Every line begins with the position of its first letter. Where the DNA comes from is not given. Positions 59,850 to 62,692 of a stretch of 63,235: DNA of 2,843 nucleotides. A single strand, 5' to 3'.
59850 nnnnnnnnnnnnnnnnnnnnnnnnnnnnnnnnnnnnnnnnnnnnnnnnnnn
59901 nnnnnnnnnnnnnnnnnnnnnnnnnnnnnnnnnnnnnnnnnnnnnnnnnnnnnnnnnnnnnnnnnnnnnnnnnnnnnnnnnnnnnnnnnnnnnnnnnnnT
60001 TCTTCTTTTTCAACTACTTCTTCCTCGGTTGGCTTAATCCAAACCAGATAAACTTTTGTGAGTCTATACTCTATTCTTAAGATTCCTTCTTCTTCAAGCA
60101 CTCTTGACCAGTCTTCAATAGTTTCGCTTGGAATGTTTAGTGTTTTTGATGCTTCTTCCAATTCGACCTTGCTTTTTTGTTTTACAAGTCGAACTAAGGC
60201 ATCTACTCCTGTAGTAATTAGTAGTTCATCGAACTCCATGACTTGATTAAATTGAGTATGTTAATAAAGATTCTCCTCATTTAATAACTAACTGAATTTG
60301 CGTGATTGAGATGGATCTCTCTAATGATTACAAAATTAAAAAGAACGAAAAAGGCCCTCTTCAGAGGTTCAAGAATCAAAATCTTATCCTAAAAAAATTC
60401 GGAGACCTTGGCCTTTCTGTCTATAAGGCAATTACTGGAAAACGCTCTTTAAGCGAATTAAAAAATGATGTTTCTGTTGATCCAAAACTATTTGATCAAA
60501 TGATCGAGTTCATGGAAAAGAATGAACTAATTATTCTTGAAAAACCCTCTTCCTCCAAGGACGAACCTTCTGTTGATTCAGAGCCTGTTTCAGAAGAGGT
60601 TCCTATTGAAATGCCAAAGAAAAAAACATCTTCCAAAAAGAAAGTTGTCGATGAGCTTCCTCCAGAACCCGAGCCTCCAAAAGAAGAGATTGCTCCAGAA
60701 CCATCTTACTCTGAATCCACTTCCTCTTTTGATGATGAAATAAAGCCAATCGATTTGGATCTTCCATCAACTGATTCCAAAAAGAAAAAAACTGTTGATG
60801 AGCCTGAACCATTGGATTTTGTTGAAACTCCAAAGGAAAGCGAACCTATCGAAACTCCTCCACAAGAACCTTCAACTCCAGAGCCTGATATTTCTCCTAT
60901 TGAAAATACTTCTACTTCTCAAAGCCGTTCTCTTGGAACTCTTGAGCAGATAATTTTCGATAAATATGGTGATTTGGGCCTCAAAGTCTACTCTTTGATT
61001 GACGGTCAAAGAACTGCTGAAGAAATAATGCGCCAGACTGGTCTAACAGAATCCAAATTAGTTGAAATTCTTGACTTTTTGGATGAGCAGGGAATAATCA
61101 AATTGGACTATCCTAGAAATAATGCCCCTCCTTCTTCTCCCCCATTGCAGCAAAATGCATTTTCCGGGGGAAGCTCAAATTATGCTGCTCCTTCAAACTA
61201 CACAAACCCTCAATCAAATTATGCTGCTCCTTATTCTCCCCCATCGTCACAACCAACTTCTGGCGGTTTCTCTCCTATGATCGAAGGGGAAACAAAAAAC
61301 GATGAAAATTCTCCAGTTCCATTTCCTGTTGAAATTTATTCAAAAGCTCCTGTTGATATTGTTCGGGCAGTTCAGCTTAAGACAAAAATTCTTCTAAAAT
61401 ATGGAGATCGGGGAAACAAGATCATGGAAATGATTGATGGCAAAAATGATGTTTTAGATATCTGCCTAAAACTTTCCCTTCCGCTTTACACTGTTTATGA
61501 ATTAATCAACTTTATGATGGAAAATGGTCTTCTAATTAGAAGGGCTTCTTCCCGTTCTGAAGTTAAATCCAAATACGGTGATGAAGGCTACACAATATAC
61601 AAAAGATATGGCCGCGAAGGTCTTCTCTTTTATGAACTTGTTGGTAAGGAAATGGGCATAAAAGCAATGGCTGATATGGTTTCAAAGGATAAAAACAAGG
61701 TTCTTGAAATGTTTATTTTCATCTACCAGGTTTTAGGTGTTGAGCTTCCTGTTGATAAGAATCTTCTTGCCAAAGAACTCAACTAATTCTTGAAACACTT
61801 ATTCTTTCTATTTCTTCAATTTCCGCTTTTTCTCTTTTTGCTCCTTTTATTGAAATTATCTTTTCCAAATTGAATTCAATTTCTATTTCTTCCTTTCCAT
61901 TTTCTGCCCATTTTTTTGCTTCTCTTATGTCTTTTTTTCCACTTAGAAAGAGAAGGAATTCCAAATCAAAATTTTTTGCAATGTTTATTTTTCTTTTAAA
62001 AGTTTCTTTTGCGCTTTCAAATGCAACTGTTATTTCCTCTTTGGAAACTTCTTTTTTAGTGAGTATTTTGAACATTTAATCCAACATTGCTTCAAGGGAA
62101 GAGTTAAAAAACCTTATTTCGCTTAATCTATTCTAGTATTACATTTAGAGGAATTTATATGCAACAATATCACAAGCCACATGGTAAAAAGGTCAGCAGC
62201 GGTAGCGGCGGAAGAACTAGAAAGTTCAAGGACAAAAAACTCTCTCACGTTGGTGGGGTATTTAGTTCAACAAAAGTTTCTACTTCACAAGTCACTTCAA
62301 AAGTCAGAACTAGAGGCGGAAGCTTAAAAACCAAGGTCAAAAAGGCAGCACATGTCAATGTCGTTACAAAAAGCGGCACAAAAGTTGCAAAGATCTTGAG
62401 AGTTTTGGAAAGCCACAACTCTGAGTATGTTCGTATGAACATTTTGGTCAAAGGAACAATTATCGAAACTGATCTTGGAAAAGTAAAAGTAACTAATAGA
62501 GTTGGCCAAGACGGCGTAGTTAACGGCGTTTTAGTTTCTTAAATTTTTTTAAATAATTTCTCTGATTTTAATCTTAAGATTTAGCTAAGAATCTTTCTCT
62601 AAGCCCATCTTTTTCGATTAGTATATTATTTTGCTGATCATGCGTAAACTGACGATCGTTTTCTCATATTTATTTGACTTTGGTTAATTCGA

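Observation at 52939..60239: Atypical Tad/Epd-like type IV filament operon: split platform, single pilin, ATPase sandwiched between two giant E/K-rich coiled-coil proteins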

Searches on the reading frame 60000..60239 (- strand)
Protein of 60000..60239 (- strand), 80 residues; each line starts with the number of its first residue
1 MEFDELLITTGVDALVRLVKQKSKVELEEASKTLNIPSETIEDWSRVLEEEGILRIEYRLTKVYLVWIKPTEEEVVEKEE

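Call 55: search_protein_representatives(protein=window:60000-60239:-)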
Query: 80 residues. Proteins with E-value up to 0.001 (for the whole library): 1013; up to 1e-10: 172; up to 1e-30: 7. The best 150 are listed.
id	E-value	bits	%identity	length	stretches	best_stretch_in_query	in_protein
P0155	3.5e-39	147.5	99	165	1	1-77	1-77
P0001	9.5e-39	146.1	98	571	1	1-80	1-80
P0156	5.6e-34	131.0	83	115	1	1-77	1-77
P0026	1.5e-32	126.5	84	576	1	1-77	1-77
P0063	3.8e-32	125.2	84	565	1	1-80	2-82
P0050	6.2e-32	124.5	81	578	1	1-77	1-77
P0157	9.8e-31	120.7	74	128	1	1-78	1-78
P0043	1.2e-29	117.2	76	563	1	1-75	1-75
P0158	2.8e-29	116.1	73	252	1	1-78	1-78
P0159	3.0e-28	112.9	68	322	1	1-78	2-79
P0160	1.3e-27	110.9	76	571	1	1-76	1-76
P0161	2.8e-27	109.8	71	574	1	1-77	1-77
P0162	4.8e-27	109.0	65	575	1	1-79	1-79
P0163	1.1e-26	107.9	71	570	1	1-76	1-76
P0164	8.8e-26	105.0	70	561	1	1-80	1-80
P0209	1.6e-18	82.0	33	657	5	11-73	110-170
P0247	2.1e-14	69.0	46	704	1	8-75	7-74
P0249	3.6e-14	68.2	39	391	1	5-76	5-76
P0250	8.4e-14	67.0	54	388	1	7-78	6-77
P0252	1.3e-13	66.4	53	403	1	2-69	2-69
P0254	1.4e-13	66.4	48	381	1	7-77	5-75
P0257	3.0e-13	65.3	37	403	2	12-69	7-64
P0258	5.0e-13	64.6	43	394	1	7-76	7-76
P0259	7.6e-13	64.0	49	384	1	3-78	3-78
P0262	1.5e-12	63.1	38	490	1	8-76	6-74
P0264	1.8e-12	62.8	52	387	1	6-68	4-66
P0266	2.7e-12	62.3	44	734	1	4-74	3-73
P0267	3.8e-12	61.8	48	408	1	7-77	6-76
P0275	6.5e-12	61.1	47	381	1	7-78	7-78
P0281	8.7e-12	60.7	43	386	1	7-78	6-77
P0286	1.4e-11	60.1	46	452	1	4-68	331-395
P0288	1.6e-11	59.9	46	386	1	7-80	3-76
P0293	2.1e-11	59.4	43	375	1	4-77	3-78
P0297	3.2e-11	58.9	47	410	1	3-78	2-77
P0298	3.3e-11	58.8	44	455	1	2-72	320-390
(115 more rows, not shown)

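Call 56: list_cluster_members(proteins=[P0209, P0247, P0249, P0254, P0257, P0262, P0266, P0286, P0293, P0297])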
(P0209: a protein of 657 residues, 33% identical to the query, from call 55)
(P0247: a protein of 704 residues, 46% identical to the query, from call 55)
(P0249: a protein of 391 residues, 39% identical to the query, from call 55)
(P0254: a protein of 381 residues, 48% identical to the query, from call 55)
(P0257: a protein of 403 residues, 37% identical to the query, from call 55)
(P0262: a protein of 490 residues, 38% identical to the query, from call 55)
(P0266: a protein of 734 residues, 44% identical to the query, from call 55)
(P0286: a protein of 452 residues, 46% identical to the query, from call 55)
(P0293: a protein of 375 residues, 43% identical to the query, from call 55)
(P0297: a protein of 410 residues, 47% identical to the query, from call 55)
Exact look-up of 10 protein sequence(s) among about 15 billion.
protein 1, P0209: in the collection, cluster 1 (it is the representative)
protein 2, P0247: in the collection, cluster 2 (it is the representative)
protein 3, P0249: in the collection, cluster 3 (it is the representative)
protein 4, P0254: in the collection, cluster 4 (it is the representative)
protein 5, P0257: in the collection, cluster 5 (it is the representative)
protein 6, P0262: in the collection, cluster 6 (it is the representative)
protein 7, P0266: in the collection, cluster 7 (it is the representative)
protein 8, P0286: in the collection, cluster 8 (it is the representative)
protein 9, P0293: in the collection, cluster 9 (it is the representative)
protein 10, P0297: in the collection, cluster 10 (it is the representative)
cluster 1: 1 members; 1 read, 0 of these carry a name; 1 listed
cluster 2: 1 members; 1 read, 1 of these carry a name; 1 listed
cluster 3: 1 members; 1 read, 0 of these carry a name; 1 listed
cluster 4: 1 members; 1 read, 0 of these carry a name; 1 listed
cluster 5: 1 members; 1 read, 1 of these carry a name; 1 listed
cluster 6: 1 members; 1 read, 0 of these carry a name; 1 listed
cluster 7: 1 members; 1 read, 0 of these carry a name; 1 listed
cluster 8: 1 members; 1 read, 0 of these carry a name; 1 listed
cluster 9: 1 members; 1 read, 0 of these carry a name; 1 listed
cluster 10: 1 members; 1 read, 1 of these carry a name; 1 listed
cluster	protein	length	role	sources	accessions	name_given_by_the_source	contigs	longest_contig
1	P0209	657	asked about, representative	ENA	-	-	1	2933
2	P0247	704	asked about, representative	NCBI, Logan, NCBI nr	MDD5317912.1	MAG: hypothetical protein PHF51_04255 [Candidatus ainarchaeum sp.] | hypothetical protein [Candidatus ainarchaeum sp.]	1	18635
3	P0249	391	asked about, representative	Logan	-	-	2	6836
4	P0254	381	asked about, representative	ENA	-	-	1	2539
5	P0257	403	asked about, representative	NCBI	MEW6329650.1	MAG: hypothetical protein AB1468_06090, partial [Candidatus Micrarchaeota archaeon]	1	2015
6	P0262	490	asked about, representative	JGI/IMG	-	-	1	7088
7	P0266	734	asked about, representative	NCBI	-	-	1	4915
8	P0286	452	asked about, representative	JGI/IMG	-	-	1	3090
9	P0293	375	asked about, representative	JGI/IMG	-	-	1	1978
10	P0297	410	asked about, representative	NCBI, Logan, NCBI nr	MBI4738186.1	hypothetical protein HY772_01265 [Candidatus Woesearchaeota archaeon] | hypothetical protein [Candidatus Woesearchaeota archaeon]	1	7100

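Call 59: find_encoding_contigs(protein=P0297, flank=5000, max_places=2)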
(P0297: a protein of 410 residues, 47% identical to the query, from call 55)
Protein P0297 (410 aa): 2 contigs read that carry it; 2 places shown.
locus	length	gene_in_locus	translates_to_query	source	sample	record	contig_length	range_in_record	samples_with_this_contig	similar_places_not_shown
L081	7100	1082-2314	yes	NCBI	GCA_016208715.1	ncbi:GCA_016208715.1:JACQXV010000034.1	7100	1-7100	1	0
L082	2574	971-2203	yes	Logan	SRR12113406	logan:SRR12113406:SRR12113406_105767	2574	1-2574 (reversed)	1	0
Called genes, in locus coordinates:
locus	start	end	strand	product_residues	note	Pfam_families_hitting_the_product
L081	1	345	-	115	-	?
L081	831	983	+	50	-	-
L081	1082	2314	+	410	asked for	-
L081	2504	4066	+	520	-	PF00437:T2SSE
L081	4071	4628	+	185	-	PF00482:T2SSF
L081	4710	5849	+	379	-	PF00482:T2SSF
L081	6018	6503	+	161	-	-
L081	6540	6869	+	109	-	PF00583:Acetyltransf_1, PF13508:Acetyltransf_7, PF08445:FR47 (weak), PF13673:Acetyltransf_10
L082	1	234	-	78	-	?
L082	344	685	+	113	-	PF13683:rve_3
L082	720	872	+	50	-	-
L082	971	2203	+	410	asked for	-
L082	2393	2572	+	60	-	?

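Call 76: list_cluster_members(proteins=[P0250, P0252, P0258, P0259, P0264, P0267, P0275, P0281, P0288, P0298])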
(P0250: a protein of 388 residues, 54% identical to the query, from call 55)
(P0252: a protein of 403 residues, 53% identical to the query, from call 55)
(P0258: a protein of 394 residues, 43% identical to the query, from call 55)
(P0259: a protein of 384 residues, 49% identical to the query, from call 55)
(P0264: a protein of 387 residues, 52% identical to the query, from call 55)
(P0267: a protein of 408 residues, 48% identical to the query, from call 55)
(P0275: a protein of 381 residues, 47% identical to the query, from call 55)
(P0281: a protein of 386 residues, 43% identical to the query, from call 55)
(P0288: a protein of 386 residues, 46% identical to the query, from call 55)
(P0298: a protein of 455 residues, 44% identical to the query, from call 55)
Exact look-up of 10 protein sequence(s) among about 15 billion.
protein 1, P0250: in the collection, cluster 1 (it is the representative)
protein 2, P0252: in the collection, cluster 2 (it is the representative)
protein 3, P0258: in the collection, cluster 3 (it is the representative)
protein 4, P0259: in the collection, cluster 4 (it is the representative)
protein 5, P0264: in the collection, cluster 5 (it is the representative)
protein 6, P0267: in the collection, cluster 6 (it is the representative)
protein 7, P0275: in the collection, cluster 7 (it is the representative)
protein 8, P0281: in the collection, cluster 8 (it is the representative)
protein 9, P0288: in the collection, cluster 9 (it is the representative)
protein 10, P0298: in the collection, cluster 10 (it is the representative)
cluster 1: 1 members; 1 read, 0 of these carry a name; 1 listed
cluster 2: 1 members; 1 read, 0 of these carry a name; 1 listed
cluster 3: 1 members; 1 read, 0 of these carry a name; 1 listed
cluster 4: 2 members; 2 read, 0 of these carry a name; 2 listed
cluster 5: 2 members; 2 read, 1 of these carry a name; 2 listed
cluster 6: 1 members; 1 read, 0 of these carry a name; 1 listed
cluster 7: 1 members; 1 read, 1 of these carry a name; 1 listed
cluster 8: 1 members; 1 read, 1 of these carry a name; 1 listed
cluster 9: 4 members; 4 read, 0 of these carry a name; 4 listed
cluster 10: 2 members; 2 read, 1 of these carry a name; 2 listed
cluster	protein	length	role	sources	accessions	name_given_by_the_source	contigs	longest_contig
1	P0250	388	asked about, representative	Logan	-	-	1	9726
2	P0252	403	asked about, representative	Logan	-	-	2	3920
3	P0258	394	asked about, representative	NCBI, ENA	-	-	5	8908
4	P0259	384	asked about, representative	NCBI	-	-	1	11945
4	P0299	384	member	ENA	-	-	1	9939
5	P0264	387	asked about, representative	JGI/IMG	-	tetratricopeptide (TPR) repeat protein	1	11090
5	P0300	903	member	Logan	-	-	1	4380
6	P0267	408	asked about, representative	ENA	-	-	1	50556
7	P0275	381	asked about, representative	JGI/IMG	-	chromosome segregation ATPase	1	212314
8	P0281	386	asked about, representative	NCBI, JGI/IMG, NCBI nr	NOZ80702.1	MAG: hypothetical protein GXP63_03430 [DPANN group archaeon] | hypothetical protein [DPANN group archaeon]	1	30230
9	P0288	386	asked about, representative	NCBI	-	-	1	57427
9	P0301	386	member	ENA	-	-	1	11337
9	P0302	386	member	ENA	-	-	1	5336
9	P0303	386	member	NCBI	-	-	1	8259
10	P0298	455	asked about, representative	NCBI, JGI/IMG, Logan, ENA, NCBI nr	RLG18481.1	hypothetical protein DRN67_04130 [Candidatus Micrarchaeota archaeon] | MAG: hypothetical protein DRN67_04130 [Candidatus Micrarchaeota archaeon]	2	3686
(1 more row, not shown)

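Call 77: find_encoding_contigs(protein=P0281, flank=6000, max_places=1)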
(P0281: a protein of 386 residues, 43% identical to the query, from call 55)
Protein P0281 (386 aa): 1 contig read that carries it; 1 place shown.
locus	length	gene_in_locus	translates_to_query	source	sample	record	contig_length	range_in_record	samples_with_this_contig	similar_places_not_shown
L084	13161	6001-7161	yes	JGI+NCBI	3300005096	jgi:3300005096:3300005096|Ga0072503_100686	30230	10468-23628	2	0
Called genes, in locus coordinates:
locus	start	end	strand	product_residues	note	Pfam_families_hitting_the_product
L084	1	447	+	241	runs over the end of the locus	-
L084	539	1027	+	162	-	-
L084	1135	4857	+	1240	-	-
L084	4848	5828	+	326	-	-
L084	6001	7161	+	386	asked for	-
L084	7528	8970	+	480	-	PF00437:T2SSE, PF23989:PilB3_C (weak)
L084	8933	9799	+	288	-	PF00482:T2SSF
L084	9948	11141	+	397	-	PF00482:T2SSF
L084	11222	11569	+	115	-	-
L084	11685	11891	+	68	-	-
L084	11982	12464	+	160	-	-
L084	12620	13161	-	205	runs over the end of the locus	-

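Call 78: find_encoding_contigs(protein=P0275, flank=6000, max_places=1)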
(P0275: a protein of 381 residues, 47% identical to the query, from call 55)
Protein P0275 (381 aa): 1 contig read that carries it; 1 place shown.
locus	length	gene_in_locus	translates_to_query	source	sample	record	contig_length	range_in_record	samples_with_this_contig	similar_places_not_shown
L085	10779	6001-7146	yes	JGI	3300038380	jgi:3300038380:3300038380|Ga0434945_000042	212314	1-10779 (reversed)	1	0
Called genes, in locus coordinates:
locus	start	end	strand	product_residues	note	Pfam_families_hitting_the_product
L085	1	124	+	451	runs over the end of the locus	PF05221:AdoHcyase, PF02826:2-Hacid_dh_C, PF00670:AdoHcyase_NAD, PF07991:KARI_N (weak)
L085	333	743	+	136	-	-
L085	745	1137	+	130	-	-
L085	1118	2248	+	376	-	-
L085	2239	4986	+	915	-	PF13519:VWA_2 (faint), PF00092:VWA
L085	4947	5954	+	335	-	-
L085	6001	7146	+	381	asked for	-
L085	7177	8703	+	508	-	PF00437:T2SSE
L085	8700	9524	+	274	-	PF00482:T2SSF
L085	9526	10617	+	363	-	PF00482:T2SSF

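Call 79: find_encoding_contigs(protein=P0298, flank=4000, max_places=2)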
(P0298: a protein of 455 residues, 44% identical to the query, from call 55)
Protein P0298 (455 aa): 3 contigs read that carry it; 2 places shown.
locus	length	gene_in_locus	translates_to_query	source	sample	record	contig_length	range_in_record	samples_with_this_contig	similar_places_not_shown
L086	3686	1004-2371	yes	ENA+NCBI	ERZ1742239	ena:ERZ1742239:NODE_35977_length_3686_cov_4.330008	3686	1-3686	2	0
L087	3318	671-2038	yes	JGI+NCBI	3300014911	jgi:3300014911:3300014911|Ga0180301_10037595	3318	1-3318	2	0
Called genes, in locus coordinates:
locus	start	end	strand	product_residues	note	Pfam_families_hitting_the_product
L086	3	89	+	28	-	?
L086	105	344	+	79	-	-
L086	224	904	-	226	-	PF02826:2-Hacid_dh_C (weak), PF07991:KARI_N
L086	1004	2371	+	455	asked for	-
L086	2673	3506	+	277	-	-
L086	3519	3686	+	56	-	?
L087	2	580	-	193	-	PF02826:2-Hacid_dh_C (weak), PF07991:KARI_N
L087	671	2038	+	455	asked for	-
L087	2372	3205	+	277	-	-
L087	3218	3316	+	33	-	?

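Call 82: search_protein_families(library=pfam, proteins=[P0298, P0209, P0297, L084:1135-4857:+, L084:4848-5828:+, L085:4947-5954:+, L081:6018-6503:+, L084:11222-11569:+, L084:11982-12464:+], max_evalue=0.01)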
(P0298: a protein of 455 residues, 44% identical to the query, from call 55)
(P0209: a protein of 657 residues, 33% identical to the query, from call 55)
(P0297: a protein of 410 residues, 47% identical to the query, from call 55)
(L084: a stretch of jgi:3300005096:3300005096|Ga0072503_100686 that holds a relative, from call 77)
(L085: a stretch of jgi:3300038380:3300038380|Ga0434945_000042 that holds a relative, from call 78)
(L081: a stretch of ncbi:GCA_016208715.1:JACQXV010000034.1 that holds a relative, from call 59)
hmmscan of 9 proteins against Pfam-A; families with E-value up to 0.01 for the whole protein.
P0298 (455 aa): 1 family
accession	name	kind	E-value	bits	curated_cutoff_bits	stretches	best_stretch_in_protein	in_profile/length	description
PF10670.15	DUF4198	-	0.00017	22.3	34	1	157-218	141-208/209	Domain of unknown function (DUF4198)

P0209 (657 aa): 13 families
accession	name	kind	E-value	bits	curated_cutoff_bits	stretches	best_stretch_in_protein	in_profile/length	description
PF13545.12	HTH_Crp_2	-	1.2e-07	32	27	1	127-155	26-55/70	Crp-like helix-turn-helix domain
PF12802.13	MarR_2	-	2e-07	31.5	27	0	122-155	18-52/61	MarR family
PF01978.25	TrmB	-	1.1e-06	28.8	25.6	0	114-156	14-55/68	Sugar-specific transcriptional regulator TrmB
PF01047.28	MarR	-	2.1e-06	28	24.6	0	406-431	22-47/59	MarR family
PF02082.26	Rrf2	-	2.6e-06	28.1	30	0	115-155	15-55/132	Iron-dependent Transcriptional regulator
PF13518.12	HTH_28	-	6.5e-05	23.4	25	0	391-430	4-41/52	Helix-turn-helix domain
PF13551.12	HTH_29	-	9.8e-05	22.8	28.1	0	403-432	14-43/64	Winged helix-turn helix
PF01399.33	PCI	-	9.9e-05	22.9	22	0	107-155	22-71/84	PCI domain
PF25213.1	HVO_A0261_N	-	0.00061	20.1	35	0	122-154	23-55/86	HVO_A0261 N-terminal domain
PF19187.6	HTH_PafC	-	0.002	18.4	32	0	9-49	8-48/115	PafC helix-turn-helix domain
PF08784.17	RPA_C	-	0.0025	19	22.6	0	226-297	29-99/106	Replication protein A C terminal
PF24101.1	eWH_GTF3C1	-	0.0026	17.9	30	0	399-433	29-63/110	GTF3C1, extended winged-helix domain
PF08220.18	HTH_DeoR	-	0.0034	17.5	21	0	7-35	2-30/57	DeoR-like helix-turn-helix domain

P0297 (410 aa): 0 families

L084:1135-4857:+ (1240 aa): 0 families

L084:4848-5828:+ (326 aa): 0 families

L085:4947-5954:+ (335 aa): 0 families

L081:6018-6503:+ (161 aa): 0 families

L084:11222-11569:+ (115 aa): 1 family
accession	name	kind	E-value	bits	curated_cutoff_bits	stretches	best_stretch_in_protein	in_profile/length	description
PF00335.26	Tetraspanin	-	0.00039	20.6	32.1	1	8-82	43-119/225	Tetraspanin family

L084:11982-12464:+ (160 aa): 0 families

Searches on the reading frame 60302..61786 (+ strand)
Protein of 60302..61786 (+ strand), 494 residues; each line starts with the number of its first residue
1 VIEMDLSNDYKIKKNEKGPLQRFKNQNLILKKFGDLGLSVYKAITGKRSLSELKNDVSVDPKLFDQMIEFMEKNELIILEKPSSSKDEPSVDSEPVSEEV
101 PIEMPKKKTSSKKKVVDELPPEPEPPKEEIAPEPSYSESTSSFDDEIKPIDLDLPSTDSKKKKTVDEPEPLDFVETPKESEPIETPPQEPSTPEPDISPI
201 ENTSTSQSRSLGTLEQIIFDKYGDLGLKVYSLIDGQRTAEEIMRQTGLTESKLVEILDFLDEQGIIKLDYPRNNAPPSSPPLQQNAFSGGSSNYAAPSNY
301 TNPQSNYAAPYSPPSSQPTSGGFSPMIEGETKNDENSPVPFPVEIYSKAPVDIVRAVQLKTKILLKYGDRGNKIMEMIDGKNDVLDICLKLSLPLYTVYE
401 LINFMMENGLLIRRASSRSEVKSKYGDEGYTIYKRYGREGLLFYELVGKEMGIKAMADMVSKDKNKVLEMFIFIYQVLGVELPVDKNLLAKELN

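Call 3: search_protein_families(library=pfam, proteins=[window:60302-61786:+], max_evalue=1)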
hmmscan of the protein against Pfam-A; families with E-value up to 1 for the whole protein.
window:60302-61786:+ (494 aa): 9 families
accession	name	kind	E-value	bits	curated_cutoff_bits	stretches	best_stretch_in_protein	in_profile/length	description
PF16221.11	HTH_47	-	2.7e-06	27.2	27.1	1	374-411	39-76/78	winged helix-turn-helix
PF01022.26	HTH_5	-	0.00045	20.5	22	1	229-267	8-46/47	Bacterial regulatory protein, arsR family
PF01978.25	TrmB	-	0.00068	19.9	25.6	0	233-267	19-53/68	Sugar-specific transcriptional regulator TrmB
PF14947.12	HTH_45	-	0.00082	19.8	25.5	0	44-80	15-50/77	Winged helix-turn-helix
PF24409.1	wHTH-PRTase_assc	-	0.0064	17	27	1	234-267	9-42/83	wHTH-PRTase associated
PF24034.1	DUF7343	-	0.061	13.6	27.6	1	234-267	16-49/62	Domain of unknown function (DUF7343)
PF24270.1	HTH_Cmi2_C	-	0.069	13.8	27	0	231-267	83-119/125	Cmi2, C-terminal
PF09339.16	HTH_IclR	-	0.072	13.3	22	0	238-267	20-49/52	IclR helix-turn-helix domain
PF24064.2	HTH_NPRL3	-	0.22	11.9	27.2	0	234-263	31-60/62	GATOR1 complex protein NPRL3, C-terminal HTH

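Call 4: search_protein_families(library=ncbifam, proteins=[window:60302-61786:+], max_evalue=1)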
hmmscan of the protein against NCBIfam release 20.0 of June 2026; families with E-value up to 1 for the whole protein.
window:60302-61786:+ (494 aa): 4 families
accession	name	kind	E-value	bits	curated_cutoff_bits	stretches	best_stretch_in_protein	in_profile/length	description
NF053610.1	Sso10a_fam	subfamily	0.013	15.5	60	0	239-267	20-48/64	Sso10a family chromatin protein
TIGR03859.1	PQQ_PqqD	equivalog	0.056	13.3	46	0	368-391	30-53/81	pyrroloquinoline quinone biosynthesis peptide chaperone PqqD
NF050149.1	RiPP_bind_ApyI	equivalog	0.21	10.8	200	0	219-245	208-234/260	RiPP maturation protein ApyI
NF007339.0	PRK09834.1-1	equivalog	0.22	10.8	299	1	380-418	37-75/271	DNA-binding transcriptional regulator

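Call 25: search_solved_structures(query=window:60302-61786:+, max_evalue=1)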
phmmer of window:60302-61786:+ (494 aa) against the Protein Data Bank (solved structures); distinct sequences matched with E-value up to 1: 0.

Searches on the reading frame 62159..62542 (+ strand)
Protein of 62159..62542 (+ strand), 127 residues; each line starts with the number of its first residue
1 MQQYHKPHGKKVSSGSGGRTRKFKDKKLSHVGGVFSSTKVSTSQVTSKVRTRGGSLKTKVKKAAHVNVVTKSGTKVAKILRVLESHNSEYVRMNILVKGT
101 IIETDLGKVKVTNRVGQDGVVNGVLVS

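Call 37: search_protein_families(library=pfam, proteins=[window:62159-62542:+], max_evalue=0.01)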
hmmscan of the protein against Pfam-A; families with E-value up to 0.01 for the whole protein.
window:62159-62542:+ (127 aa): 1 family
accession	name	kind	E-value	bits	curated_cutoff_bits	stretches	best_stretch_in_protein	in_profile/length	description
PF01201.27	Ribosomal_S8e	-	3.6e-22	79.5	30.2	1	9-126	3-133/133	Ribosomal protein S8e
